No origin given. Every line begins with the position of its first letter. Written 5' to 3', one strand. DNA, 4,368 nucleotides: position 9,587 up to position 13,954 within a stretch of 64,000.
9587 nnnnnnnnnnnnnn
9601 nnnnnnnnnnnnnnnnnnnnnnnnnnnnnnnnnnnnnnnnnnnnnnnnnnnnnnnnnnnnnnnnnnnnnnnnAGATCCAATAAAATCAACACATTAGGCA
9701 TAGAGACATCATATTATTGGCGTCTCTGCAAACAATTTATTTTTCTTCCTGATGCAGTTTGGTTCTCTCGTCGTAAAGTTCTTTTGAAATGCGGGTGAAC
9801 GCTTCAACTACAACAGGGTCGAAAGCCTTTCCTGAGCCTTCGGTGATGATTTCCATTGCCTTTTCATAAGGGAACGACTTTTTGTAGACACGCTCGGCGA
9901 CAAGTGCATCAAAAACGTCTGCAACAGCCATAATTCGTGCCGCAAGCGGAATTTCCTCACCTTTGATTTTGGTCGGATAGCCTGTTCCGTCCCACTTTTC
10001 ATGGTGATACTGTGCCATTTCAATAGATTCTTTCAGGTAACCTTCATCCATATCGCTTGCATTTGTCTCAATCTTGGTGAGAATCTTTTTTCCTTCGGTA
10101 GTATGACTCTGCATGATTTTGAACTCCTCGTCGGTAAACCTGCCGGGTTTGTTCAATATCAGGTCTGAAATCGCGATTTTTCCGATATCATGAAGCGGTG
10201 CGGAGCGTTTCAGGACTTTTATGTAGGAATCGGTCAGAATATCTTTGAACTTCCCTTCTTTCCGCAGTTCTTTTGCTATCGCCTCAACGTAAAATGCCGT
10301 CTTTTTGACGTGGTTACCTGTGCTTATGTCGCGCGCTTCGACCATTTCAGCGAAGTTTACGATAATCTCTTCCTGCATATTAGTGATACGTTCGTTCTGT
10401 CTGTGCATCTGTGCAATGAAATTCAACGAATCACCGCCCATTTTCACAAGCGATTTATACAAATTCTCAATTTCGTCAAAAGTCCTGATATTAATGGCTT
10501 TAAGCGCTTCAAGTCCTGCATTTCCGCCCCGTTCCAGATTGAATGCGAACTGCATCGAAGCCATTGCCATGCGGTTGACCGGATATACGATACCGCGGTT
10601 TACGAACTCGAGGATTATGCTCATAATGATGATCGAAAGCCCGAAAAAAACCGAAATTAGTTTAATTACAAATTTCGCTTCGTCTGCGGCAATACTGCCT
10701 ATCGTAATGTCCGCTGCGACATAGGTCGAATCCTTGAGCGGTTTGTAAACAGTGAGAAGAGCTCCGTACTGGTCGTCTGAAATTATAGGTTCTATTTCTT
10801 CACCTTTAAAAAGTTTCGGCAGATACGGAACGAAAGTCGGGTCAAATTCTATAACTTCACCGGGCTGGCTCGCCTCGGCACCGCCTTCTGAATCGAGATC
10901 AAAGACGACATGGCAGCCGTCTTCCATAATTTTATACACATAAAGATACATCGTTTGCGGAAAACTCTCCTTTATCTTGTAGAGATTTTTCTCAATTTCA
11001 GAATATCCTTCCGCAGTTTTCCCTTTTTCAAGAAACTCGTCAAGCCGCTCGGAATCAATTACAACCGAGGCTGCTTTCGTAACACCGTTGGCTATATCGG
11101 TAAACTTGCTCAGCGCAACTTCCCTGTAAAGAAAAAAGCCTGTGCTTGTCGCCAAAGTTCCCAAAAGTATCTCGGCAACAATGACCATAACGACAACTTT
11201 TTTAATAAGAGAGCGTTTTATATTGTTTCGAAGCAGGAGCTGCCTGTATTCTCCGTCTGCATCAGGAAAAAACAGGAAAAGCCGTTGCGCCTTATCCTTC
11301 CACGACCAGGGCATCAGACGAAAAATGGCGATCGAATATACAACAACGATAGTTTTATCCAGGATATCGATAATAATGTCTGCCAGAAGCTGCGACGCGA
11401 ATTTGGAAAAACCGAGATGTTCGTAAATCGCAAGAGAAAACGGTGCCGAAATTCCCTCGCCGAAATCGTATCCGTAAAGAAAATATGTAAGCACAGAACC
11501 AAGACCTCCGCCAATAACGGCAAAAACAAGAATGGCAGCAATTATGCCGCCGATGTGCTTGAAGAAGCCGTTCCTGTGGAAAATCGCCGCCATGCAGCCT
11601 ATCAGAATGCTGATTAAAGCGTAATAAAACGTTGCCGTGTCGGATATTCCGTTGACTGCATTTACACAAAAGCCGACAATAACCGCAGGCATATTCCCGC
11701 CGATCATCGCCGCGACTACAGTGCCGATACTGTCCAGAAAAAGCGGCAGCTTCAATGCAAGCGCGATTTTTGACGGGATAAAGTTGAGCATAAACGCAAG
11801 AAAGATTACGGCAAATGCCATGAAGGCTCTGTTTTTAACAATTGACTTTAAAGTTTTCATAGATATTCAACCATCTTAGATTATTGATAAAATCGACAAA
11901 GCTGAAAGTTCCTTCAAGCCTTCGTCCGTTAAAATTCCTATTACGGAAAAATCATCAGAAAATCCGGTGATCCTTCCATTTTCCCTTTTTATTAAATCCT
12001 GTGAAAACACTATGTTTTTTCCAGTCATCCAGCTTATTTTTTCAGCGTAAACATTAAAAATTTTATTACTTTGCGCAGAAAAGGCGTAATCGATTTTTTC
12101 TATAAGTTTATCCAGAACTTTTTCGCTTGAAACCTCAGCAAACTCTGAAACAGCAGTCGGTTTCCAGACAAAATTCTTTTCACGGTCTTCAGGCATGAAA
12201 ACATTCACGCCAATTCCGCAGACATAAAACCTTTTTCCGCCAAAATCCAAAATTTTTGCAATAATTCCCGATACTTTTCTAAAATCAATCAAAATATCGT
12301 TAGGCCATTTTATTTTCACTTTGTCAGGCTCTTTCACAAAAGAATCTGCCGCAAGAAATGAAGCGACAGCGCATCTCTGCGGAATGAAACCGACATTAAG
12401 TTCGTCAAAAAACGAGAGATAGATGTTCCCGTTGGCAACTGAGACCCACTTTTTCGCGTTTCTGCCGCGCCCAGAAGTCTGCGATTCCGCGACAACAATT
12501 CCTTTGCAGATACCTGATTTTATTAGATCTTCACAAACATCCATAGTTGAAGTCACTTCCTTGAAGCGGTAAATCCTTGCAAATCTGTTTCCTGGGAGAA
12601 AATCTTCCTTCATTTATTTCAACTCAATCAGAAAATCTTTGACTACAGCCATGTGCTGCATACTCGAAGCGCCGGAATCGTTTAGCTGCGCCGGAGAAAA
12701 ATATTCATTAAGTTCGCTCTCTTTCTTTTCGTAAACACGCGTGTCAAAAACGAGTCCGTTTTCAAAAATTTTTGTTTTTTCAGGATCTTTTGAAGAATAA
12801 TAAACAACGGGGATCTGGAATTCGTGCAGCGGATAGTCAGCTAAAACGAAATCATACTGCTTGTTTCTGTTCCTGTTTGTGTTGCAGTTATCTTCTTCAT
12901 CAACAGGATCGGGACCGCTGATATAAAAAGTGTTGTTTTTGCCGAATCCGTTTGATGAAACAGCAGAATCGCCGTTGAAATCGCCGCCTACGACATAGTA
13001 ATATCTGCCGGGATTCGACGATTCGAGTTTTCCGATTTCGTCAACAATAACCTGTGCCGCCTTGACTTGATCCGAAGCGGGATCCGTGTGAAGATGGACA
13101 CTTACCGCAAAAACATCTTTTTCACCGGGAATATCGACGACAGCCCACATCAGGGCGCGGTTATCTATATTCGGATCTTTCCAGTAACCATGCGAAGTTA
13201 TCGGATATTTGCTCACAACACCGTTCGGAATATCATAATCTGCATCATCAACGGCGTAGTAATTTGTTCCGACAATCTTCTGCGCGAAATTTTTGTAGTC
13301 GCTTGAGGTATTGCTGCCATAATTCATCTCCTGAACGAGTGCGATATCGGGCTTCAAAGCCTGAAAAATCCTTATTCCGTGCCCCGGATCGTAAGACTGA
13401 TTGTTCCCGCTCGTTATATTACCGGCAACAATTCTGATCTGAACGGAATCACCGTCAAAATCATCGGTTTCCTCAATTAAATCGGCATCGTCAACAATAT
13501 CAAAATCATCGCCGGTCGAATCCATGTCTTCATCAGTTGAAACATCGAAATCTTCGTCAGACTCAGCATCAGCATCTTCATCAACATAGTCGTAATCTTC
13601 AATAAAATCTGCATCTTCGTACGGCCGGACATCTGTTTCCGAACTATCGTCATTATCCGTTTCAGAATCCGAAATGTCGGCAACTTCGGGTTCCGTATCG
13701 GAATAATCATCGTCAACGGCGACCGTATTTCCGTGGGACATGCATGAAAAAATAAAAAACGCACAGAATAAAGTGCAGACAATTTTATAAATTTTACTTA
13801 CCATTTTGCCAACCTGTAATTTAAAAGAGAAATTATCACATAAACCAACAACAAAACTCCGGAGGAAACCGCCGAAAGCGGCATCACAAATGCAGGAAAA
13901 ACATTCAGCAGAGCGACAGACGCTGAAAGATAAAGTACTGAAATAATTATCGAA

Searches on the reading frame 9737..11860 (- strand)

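Call 51: search_protein_families(library=pfam, proteins=[window:9737-11860:-], max_evalue=0.00001)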
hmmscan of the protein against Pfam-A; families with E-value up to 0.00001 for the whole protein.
window:9737-11860:- (707 aa): 2 families
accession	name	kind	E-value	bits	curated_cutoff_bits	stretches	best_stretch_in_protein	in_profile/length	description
PF13487.12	HD_5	-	1.2e-32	113.4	27.2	1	549-684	41-170/170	HD domain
PF01966.28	HD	-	8.9e-18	65.1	22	1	515-652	2-115/116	HD domain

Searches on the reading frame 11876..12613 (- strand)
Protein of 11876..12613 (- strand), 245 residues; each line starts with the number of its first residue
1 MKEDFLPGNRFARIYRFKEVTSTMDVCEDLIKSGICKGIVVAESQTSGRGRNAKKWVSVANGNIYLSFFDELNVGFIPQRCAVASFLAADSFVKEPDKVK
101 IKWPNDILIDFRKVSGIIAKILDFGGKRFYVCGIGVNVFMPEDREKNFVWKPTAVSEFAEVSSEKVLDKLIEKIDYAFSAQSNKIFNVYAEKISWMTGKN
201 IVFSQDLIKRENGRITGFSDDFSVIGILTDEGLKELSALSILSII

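Call 51: search_protein_families(library=pfam, proteins=[window:11876-12613:-], max_evalue=0.00001)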
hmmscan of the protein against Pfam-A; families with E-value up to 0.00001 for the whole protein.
window:11876-12613:- (245 aa): 1 family
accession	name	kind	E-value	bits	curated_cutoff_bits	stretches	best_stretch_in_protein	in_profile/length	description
PF03099.24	BPL_LplA_LipB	-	1.9e-11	44.5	21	1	20-136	5-132/133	Biotin/lipoate A/B protein ligase family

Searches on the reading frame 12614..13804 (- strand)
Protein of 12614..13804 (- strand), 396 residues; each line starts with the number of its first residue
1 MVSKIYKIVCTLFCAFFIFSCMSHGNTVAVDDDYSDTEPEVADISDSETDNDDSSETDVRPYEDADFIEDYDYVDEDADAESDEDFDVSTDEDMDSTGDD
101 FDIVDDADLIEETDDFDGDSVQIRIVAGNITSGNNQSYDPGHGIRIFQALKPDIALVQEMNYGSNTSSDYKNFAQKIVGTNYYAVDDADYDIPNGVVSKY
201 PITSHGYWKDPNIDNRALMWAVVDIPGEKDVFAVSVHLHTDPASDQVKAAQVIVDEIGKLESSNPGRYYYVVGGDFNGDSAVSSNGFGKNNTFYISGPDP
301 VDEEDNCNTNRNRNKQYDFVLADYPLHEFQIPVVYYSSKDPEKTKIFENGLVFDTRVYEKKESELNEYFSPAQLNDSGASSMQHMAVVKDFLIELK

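Call 51: search_protein_families(library=pfam, proteins=[window:12614-13804:-], max_evalue=0.00001)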
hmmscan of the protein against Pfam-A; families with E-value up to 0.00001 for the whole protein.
window:12614-13804:- (396 aa): 1 family
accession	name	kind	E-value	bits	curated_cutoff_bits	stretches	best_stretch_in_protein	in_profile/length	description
PF03372.29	Exo_endo_phos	-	3.3e-07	30.7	24.5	1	145-323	24-203/225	Endonuclease/Exonuclease/phosphatase family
